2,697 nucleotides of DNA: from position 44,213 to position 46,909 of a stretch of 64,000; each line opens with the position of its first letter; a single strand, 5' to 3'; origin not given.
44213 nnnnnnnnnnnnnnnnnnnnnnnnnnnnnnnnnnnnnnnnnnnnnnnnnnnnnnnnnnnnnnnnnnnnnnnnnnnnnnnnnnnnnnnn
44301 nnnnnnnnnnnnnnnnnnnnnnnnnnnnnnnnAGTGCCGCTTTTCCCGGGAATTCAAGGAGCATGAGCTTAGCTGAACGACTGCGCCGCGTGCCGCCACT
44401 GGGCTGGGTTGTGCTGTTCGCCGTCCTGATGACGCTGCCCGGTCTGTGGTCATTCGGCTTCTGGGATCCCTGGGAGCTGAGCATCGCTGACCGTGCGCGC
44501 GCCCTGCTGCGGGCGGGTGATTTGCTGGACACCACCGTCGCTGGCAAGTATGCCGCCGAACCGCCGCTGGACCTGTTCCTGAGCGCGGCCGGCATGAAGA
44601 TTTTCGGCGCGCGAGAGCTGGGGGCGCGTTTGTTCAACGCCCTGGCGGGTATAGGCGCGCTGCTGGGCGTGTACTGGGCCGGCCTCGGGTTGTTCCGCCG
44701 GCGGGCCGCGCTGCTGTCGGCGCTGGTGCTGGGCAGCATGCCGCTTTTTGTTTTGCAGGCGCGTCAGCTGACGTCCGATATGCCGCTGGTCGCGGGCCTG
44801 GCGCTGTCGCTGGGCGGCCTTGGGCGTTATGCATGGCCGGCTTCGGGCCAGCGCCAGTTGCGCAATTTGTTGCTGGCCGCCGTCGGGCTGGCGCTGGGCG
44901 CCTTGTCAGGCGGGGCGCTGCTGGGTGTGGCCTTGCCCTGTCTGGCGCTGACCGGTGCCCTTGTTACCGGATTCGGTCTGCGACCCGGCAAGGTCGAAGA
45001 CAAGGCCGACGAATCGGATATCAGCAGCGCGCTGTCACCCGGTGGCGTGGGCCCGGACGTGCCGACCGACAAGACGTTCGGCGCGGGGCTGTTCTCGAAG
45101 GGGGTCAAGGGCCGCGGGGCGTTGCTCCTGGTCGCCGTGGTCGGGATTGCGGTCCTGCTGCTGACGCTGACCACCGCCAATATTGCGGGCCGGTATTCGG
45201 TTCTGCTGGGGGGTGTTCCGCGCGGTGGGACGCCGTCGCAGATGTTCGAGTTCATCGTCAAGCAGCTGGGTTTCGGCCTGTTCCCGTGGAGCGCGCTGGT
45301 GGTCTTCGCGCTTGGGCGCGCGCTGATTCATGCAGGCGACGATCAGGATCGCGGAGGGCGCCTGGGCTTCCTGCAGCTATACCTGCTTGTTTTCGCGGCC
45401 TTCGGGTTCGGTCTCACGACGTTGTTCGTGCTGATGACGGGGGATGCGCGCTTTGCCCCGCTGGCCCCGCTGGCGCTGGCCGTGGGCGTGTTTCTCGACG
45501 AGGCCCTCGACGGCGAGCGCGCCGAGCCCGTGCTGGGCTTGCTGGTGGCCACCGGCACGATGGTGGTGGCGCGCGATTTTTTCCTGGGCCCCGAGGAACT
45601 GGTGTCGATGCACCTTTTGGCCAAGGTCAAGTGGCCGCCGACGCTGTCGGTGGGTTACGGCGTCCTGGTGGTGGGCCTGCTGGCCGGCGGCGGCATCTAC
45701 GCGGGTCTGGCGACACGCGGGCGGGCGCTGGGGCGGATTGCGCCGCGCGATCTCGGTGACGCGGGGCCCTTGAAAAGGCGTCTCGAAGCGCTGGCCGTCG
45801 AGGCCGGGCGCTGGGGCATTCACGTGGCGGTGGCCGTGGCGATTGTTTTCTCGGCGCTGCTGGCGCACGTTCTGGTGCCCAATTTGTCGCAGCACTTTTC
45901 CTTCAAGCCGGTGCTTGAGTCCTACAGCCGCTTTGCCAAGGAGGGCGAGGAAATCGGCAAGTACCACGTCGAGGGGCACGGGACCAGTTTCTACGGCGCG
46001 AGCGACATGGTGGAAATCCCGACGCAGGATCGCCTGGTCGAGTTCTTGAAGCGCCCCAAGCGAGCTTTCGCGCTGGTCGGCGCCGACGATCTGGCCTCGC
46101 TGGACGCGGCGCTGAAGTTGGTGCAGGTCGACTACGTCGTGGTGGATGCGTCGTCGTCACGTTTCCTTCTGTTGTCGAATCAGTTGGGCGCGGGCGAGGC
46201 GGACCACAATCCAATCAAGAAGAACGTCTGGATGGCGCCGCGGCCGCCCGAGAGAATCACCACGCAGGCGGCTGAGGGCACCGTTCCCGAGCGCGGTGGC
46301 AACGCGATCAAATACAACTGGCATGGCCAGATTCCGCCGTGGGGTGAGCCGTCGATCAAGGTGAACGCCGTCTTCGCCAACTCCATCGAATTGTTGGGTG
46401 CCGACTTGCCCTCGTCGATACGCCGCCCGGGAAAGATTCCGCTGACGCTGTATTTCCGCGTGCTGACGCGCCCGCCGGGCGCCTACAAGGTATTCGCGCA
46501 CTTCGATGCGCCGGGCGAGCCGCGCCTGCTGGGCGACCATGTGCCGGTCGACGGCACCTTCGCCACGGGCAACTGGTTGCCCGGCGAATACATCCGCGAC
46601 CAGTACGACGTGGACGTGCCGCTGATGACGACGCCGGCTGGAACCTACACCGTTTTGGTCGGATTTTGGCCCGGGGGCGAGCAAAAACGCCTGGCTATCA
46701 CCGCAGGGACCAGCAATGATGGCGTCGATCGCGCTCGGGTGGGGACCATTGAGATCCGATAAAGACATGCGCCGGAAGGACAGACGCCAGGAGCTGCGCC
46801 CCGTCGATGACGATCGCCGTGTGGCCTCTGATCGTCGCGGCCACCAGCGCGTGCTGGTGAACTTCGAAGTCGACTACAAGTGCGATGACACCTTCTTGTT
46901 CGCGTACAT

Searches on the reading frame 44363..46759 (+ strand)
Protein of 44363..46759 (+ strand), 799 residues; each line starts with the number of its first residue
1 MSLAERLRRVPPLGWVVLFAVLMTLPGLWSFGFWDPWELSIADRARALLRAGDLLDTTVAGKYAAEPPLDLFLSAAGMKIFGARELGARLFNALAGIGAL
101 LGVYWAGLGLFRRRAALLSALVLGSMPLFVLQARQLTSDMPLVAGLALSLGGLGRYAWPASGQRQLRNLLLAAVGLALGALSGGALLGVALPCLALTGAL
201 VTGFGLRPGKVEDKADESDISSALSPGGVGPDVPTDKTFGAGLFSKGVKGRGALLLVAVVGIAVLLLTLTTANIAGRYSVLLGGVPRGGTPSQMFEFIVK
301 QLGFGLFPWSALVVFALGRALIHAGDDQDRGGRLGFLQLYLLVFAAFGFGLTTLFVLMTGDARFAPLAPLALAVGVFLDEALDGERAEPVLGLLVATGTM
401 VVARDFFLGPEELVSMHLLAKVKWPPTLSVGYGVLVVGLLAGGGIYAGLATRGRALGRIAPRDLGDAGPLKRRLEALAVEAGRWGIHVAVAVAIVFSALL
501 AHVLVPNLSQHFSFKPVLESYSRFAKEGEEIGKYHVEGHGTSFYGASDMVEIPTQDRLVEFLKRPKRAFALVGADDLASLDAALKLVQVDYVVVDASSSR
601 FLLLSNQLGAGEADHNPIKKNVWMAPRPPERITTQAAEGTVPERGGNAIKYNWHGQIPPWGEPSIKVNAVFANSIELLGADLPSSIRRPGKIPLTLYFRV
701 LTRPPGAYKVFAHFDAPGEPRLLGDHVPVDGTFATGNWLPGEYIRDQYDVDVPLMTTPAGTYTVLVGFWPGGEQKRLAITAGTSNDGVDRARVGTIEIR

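Call 79: search_protein_families(library=pfam, proteins=[window:44363-46759:+], max_evalue=0.00001)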
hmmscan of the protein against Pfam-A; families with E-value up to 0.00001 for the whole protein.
window:44363-46759:+ (799 aa): 2 families
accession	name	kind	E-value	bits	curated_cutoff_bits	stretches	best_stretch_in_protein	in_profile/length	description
PF13231.12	PMT_2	-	4.1e-12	47.1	26.1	1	66-191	2-123/160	Dolichyl-phosphate-mannose-protein mannosyltransferase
PF02366.24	PMT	-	4e-08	33.5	22.7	1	60-194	56-193/245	Dolichyl-phosphate-mannose-protein mannosyltransferase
